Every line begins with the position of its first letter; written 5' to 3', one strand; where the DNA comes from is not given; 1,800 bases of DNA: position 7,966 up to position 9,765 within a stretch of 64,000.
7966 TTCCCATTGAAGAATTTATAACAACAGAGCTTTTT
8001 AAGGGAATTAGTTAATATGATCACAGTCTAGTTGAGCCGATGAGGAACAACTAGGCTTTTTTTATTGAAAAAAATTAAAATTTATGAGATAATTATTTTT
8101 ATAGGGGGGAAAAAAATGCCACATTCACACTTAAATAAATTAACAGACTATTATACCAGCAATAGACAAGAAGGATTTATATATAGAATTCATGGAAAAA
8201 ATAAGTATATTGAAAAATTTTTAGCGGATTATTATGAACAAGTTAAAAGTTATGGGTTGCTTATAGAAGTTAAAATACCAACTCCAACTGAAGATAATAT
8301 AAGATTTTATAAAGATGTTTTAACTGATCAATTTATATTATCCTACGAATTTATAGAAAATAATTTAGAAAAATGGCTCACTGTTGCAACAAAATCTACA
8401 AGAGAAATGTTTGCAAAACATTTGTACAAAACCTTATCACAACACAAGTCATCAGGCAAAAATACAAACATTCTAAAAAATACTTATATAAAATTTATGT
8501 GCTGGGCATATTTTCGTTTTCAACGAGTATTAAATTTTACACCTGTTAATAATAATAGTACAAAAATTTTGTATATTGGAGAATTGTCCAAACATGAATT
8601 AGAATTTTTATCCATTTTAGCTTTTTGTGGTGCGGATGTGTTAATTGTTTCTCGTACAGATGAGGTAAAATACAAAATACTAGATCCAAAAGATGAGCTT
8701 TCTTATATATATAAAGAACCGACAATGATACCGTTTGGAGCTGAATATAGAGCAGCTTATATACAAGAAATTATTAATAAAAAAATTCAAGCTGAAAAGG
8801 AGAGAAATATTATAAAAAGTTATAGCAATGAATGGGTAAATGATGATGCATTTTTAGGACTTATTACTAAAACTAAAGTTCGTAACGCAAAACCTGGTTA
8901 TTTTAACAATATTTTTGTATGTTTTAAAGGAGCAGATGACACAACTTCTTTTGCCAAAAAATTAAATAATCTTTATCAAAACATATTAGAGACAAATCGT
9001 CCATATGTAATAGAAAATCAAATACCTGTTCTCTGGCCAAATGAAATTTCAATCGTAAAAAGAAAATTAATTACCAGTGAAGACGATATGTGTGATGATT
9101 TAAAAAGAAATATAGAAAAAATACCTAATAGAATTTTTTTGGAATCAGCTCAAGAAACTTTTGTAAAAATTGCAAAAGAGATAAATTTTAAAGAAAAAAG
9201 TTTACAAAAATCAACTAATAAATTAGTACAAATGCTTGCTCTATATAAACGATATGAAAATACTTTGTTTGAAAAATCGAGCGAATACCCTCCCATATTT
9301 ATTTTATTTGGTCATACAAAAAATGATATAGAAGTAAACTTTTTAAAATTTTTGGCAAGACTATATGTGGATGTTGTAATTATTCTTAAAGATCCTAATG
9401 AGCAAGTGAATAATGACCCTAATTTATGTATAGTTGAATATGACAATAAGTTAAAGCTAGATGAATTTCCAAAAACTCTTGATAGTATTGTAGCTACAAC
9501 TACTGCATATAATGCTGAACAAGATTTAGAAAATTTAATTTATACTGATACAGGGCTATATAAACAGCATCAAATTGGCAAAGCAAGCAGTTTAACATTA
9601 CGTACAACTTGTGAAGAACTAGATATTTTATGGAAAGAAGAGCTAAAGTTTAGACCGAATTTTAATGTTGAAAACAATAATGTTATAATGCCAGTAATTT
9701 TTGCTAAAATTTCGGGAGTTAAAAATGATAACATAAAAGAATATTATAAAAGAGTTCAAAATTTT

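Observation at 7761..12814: Ter-type stress/defence cluster (TelA + two TerD) attached to an uncharacterised 750-aa protein and a separate Zn-ribbon gene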

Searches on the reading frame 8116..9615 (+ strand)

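Call 7: search_protein_families(library=pfam, proteins=[window:8116-9615:+], max_evalue=1)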
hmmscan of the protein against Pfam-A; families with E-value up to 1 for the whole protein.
window:8116-9615:+ (500 aa): 1 family
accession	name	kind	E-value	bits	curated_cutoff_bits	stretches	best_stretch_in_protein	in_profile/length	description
PF14266.11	YceG_bac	-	1.4e-30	107.2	25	2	249-476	10-250/250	YceG domain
